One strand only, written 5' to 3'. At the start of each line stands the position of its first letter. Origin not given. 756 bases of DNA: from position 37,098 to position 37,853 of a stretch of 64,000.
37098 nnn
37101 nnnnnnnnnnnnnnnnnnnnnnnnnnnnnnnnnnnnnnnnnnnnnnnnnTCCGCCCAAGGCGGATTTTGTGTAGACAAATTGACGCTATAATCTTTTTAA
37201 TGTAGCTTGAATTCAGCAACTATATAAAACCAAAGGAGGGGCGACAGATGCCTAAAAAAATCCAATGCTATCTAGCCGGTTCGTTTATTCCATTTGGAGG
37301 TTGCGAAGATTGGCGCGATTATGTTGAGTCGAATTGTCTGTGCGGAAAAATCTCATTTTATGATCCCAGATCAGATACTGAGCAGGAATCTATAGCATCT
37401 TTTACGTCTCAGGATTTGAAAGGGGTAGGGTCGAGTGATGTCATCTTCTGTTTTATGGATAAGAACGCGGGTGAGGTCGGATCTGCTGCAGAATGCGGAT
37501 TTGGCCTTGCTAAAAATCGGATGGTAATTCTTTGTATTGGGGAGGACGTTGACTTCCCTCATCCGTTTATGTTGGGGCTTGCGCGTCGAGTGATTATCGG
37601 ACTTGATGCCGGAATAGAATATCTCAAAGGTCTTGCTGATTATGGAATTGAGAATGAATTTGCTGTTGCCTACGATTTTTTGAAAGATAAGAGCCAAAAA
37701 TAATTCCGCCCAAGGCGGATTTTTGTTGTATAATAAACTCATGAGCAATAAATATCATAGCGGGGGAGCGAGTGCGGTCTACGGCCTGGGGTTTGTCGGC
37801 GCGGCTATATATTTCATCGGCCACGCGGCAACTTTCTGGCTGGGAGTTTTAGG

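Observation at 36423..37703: YraN-like PD-(D/E)XK mini-nuclease and NDT/Rcl-fold protein with duplicated terminators at the island edge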

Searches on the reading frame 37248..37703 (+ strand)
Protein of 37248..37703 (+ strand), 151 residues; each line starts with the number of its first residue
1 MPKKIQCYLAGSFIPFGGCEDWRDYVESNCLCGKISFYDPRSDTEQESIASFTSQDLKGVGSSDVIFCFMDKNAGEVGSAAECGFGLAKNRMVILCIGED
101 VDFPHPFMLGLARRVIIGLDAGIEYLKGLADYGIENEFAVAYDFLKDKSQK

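Call 5: search_protein_families(library=pfam, proteins=[window:37248-37703:+], max_evalue=1)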
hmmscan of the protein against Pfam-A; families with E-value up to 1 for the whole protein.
window:37248-37703:+ (151 aa): 2 families
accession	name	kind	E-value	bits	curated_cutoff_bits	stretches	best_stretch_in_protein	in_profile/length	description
PF15891.11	Nuc_deoxyri_tr2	-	7e-07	30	30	1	5-97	2-102/105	Nucleoside 2-deoxyribosyltransferase like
PF05014.21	Nuc_deoxyrib_tr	-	9e-05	23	28.8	1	20-97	14-97/117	Nucleoside 2-deoxyribosyltransferase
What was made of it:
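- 37248..37703 (+): NDT151: a divergent protein with the nucleoside 2-deoxyribosyltransferase fold. It is monocistronic, with a strong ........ ribosome-binding site 8 nt upstream of the ATG. PF15891 at 30.0 bits, cut-off 30 (call 5).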

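Call 10: search_protein_families(library=padloc, proteins=[window:37248-37703:+], max_evalue=0.01)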
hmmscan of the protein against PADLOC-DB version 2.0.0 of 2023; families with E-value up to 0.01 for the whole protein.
window:37248-37703:+ (151 aa): 0 families

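Call 11: find_homologous_proteins(query=window:37248-37703:+)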
Query window:37248-37703:+ (151 aa): 1 proteins with E <= 0.001 among 17 candidates.
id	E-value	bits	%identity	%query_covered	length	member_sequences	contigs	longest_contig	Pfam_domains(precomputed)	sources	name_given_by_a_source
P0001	2.7e-98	344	100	100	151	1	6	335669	PF15891.12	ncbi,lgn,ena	-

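Call 19: search_protein_representatives(protein=window:37248-37703:+)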
Query: 151 residues. Proteins with E-value up to 0.001 (for the whole library): 82; up to 1e-10: 17; up to 1e-30: 2. The best 82 are listed.
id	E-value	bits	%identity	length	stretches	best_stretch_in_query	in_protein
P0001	8.4e-99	344.2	100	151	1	1-151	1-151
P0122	5.1e-37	143.5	48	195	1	4-148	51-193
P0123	2.6e-29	118.5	46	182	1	6-144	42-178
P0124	1.8e-26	109.2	46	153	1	1-147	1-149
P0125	1.9e-26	109.1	43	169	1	5-144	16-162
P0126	4.7e-25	104.6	44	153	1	1-148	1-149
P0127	2.8e-22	95.6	42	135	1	6-141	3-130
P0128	6.3e-20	87.9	41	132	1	36-143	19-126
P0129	4.4e-15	72.2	35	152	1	5-150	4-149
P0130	1.7e-14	70.3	44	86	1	70-146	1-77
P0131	4.8e-13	65.6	40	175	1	7-130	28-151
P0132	2.8e-12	63.1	33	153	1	20-150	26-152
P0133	3.3e-12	62.9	38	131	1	8-146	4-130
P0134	7.7e-12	61.7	35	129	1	6-126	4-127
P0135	1.0e-11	61.2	37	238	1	7-130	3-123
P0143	8.3e-09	51.8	34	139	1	7-129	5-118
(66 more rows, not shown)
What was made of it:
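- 37248..37703 (+): 82 representative clusters at E<=1e-3 among 1.84 billion proteins (call 19).
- Closest known: Nucleoside 2-deoxyribosyltransferases and PF15891 'Nuc_deoxyri_tr2'. Different: The family is small, with 82 representative clusters (call 19).
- The gene belongs to a very small family, with 17 clusters at E<=1e-10 among 1.84 billion representatives (call 19).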

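Call 23: search_protein_families(library=phrogs, proteins=[window:37248-37703:+], max_evalue=0.01)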
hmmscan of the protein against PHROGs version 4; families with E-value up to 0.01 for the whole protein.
window:37248-37703:+ (151 aa): 1 family
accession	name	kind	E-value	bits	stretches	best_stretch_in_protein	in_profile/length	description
phrog_7995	-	DNA, RNA and nucleotide metabolism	0.0014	19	1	52-108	86-143/336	nucleoside deoxyribosyltransferase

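Call 24: search_protein_families(library=ncbifam, proteins=[window:37248-37703:+], max_evalue=0.01)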
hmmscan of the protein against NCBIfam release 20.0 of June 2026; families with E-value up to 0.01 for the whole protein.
window:37248-37703:+ (151 aa): 0 families

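Call 35: search_solved_structures(query=A2, max_evalue=1, show_alignments=2)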
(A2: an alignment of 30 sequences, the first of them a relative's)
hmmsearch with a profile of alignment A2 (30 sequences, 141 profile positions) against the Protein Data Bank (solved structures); distinct sequences matched with E-value up to 1: 37.
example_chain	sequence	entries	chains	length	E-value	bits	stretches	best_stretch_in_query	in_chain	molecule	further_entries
6evs_A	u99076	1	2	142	2.1e-08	37.4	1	4-106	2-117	N-deoxyribosyltransferase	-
8of6_A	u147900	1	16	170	6.5e-08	35.8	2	54-117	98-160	YtoQ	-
8qc0_A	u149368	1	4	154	1.7e-06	31.2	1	26-91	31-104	Nucleoside 2-deoxyribosyltransferase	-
8rh3_A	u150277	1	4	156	1.8e-06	31.1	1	26-91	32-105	Nucleoside 2-deoxyribosyltransferase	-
8pqr_B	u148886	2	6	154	2.8e-06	30.5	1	27-91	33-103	Nucleoside 2-deoxyribosyltransferase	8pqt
9emw_A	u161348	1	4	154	3.1e-06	30.3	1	28-91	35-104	Nucleoside 2-deoxyribosyltransferase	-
9emx_A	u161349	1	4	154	3.3e-06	30.2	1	28-91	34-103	Nucleoside 2-deoxyribosyltransferase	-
4jen_A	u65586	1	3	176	4.3e-06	29.9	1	45-121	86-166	CMP N-GLYCOSIDASE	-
7m5h_A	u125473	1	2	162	6.2e-06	29.4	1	4-89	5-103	Nucleoside 2-deoxyribosyltransferase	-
8pqp_A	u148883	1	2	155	4.2e-05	26.7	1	27-91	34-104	Nucleoside 2-deoxyribosyltransferase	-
8pqq_C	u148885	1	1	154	5.6e-05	26.3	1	26-91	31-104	Nucleoside 2-deoxyribosyltransferase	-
8pqq_A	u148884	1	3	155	5.6e-05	26.3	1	26-91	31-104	Nucleoside 2-deoxyribosyltransferase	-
1f8x_A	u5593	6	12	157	9.2e-05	25.6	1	47-106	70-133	NUCLEOSIDE 2-DEOXYRIBOSYLTRANSFERASE | Nucleoside deoxyribosyltransferase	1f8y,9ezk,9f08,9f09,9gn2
8pqs_A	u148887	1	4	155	0.00011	25.4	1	26-91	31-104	Nucleoside 2-deoxyribosyltransferase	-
2a0k_A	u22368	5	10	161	0.00021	24.4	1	4-90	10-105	Nucleoside 2-deoxyribosyltransferase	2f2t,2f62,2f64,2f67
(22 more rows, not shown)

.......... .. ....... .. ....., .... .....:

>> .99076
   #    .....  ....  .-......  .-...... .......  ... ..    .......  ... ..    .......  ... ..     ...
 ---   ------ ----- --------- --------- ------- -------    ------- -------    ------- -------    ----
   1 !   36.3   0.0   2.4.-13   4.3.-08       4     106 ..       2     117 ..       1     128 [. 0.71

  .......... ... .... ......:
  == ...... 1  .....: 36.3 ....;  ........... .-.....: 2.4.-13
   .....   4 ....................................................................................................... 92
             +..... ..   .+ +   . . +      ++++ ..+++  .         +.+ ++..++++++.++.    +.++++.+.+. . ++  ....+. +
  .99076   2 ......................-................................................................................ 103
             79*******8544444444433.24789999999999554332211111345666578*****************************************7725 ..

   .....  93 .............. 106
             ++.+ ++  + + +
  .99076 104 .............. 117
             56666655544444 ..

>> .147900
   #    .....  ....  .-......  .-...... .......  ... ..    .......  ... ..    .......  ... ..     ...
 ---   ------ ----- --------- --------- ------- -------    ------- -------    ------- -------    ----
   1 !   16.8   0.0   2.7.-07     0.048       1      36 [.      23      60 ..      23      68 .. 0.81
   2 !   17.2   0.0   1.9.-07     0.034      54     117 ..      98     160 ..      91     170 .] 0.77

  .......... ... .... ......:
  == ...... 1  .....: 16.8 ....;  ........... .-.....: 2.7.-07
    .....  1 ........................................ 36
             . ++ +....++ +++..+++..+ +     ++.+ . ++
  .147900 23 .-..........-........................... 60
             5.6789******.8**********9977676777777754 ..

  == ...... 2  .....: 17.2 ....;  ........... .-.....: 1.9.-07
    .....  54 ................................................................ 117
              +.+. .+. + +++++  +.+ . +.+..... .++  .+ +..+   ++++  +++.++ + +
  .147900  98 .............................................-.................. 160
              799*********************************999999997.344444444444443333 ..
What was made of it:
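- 37248..37703 (+): Family profile hits solved NDTs at 2e-8, with E82 on the catalytic Glu (call 35).
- On Nucleoside 2-deoxyribosyltransferase-like superfamily (NDT151): The family profile hits the solved NDT 6evs at 2.1e-8 (call 35).
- Closest known: Nucleoside 2-deoxyribosyltransferases and PF15891 'Nuc_deoxyri_tr2'. Same: The nucleophile Glu (E82) aligns with the Glu of the NDT 'WELG' motif (call 35).
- Closest known: YtoQ of Bacillus subtilis. Same: Shares the 'YLAG...W-R' N-terminal motif in the profile alignment (call 35).
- Closest known: YtoQ of Bacillus subtilis. Different: YtoQ has Asp where this family has the invariant Glu (alignment in call 35).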

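Call 37: find_homologous_proteins(query=A2, max_evalue=0.00001)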
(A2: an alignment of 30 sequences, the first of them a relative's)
Query A2 (30 sequences) (151 aa, profile of the alignment): 13 proteins with E <= 0.00001 among 2217 candidates.
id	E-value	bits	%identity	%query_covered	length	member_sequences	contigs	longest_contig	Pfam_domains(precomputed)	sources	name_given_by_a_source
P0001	1.5e-46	176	100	100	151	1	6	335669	PF15891.12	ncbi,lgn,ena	-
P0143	6.7e-35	138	30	83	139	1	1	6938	-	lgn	-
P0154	6.4e-29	119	31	83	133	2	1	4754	PF15891.12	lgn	-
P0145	1.1e-28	118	32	72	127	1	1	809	PF15891.12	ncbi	-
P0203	1.4e-28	117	30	60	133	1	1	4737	PF05014.22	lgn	-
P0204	2.2e-26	110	27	83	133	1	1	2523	-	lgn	-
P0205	1.3e-25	108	30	83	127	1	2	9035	PF15891.12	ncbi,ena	-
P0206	7.0e-21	92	29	83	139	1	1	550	PF15891.12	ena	-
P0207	2.3e-20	91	34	62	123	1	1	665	PF15891.12,PF05014.22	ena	-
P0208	2.7e-19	87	27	84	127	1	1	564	PF15891.12,PF05014.22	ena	-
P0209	1.4e-18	85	31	83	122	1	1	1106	PF15891.12,PF05014.22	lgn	-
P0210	8.1e-17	79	27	50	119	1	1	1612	-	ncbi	-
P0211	1.5e-14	72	39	40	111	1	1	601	-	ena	-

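Call 38: find_encoding_contigs(protein=P0122, flank=8000, max_places=4)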
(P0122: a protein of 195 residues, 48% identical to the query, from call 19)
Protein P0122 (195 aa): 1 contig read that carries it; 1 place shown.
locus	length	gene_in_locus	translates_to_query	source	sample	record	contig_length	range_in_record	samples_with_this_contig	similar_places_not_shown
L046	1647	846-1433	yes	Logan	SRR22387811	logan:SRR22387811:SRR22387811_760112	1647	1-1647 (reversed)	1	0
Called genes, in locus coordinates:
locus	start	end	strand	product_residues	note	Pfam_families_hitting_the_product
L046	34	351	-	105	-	-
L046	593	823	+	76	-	-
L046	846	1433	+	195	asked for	PF15891:Nuc_deoxyri_tr2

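Call 39: find_encoding_contigs(protein=P0205, flank=8000, max_places=3)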
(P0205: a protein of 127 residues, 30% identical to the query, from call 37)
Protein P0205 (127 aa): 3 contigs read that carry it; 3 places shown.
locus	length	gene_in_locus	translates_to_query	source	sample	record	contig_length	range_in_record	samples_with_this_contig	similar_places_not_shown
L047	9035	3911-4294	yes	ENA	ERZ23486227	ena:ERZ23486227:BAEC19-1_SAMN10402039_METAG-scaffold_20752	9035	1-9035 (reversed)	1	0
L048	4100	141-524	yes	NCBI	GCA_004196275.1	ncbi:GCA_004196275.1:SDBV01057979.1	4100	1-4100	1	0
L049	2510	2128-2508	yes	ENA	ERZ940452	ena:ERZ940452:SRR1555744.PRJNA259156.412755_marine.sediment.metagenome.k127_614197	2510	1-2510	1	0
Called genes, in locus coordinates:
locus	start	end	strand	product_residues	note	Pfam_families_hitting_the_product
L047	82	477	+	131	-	-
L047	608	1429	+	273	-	PF00089:Trypsin (weak), PF13365:Trypsin_2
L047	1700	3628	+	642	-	PF17975:RNR_Alpha, PF21995:RNR-II_ins_dom, PF02867:Ribonuc_red_lgC (faint)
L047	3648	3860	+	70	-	-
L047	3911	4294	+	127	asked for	PF15891:Nuc_deoxyri_tr2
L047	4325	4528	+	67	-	-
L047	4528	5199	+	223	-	PF17720:RLIG1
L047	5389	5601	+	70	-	-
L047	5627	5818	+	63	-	-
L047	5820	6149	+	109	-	PF03819:MazG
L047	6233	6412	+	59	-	-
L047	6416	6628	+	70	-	-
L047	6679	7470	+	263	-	PF01555:N6_N4_Mtase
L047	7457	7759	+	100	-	-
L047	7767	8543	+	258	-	PF01555:N6_N4_Mtase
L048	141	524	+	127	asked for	PF15891:Nuc_deoxyri_tr2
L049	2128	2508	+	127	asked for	PF15891:Nuc_deoxyri_tr2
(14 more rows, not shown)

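Call 40: find_encoding_contigs(protein=P0143, flank=8000, max_places=3)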
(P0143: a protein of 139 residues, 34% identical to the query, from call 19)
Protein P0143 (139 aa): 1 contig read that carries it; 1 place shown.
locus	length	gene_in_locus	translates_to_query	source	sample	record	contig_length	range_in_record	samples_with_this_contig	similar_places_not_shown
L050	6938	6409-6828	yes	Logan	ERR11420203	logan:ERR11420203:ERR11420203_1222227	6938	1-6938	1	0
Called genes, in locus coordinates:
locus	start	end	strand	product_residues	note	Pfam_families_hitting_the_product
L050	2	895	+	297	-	?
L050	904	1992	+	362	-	-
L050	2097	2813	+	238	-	PF01555:N6_N4_Mtase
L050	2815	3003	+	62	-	-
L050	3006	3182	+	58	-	-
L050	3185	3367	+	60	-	-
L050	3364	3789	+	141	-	-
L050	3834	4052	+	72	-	-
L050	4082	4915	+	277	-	PF04055:Radical_SAM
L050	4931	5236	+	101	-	-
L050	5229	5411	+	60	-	-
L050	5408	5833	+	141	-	-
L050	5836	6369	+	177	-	-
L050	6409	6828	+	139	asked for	-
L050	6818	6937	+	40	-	?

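Call 41: find_encoding_contigs(protein=P0124, flank=8000, max_places=3)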
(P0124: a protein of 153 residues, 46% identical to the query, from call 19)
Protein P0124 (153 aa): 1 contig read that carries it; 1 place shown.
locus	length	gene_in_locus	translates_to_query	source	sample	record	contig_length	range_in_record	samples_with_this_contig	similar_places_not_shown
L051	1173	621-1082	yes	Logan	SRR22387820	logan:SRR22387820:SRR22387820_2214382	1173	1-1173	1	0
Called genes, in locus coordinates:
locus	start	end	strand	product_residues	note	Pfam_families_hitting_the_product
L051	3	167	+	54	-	?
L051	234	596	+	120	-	PF09152:DUF1937 (weak), PF14359:DUF4406, PF24963:DUF7768 (weak)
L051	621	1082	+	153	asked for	-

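Call 42: find_encoding_contigs(protein=P0126, flank=8000, max_places=3)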
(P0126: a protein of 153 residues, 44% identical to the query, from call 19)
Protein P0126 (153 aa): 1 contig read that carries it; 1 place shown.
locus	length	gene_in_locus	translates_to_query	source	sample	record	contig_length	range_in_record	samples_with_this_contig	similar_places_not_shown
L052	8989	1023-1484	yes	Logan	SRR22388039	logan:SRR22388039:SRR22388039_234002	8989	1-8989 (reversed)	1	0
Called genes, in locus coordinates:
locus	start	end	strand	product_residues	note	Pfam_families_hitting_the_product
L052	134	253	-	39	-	-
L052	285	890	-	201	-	PF00334:NDK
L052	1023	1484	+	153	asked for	-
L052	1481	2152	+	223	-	PF00702:Hydrolase, PF13419:HAD_2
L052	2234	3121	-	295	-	PF00753:Lactamase_B, PF12706:Lactamase_B_2 (weak)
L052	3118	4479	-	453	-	PF13567:DUF4131, PF03772:Competence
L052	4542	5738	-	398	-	PF00091:Tubulin, PF12327:FtsZ_C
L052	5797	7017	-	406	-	PF11104:PilM_2 (faint), PF02491:SHS2_FTSA, PF06723:MreB_Mbl, PF06277:EutA (weak), PF14450:FtsA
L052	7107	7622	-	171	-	PF02130:YbeY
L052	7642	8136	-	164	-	PF09424:YqeY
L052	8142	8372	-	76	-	PF01165:Ribosomal_S21 (weak)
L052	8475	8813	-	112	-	PF11969:DcpS_C, PF01230:HIT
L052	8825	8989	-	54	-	?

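Call 43: find_encoding_contigs(protein=P0125, flank=8000, max_places=3)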
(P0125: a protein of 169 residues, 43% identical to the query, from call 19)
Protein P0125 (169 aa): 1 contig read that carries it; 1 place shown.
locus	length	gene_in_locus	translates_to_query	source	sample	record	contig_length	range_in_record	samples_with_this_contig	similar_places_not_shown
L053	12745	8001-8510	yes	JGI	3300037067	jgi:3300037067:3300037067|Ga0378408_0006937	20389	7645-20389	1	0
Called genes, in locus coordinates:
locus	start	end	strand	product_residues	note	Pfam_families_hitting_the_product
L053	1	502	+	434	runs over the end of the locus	PF18915:DUF5667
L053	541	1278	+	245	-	PF08713:DNA_alkylation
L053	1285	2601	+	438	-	PF06245:DUF1015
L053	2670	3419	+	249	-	PF03372:Exo_endo_phos, PF14529:Exo_endo_phos_2 (faint)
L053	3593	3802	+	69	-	PF04024:PspC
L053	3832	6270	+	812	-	PF00690:Cation_ATPase_N, PF00122:E1-E2_ATPase, PF00702:Hydrolase, PF13246:Cation_ATPase, PF08282:Hydrolase_3 (weak), PF00689:Cation_ATPase_C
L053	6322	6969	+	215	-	PF00160:Pro_isomerase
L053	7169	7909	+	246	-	PF05013:FGase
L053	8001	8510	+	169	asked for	-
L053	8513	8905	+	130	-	-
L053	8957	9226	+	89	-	-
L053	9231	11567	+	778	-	PF09364:XFP_N, PF03894:XFP, PF09363:XFP_C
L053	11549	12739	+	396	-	PF00871:Acetate_kinase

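Call 44: find_encoding_contigs(protein=P0123, flank=8000, max_places=3)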
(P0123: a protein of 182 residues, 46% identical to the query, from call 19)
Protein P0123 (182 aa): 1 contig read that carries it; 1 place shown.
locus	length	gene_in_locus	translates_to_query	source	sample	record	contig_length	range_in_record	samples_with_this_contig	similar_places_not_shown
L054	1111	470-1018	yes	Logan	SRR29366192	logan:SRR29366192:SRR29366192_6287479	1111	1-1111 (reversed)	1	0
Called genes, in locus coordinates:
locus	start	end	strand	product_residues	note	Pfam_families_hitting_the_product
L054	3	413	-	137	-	?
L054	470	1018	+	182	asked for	-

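Call 47: predict_structure(alignment_id=A2)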
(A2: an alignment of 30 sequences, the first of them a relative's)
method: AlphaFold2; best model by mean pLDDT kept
length: 151 residues; sequences in the alignment: 30
mean_pLDDT: 94.5   pTM: 0.90
mean pLDDT of the five models: 94.5, 92.9, 92.5, 92.3, 91.5
residues with pLDDT >= 90: 135; 70-90: 14; 50-70: 2; < 50: 0
segments of 3 or more residues with pLDDT < 50: none
pLDDT, mean of each block of 10 residues (from residue 1): 91 96 97 93 93 96 98 87 98 97 94 97 97 96 89 71
secondary structure, 60 per line:
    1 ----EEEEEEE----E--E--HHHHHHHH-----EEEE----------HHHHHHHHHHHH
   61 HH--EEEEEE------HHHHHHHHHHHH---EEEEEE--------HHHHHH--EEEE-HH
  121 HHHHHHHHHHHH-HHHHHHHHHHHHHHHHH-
elements in order: E5-11 H22-29 E35-38 H49-62 E65-70 H77-88 E92-97 H106-111 E114-117 H119-132 H134-150
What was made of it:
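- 37248..37703 (+): AF2 pLDDT 94.5 (call 47).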
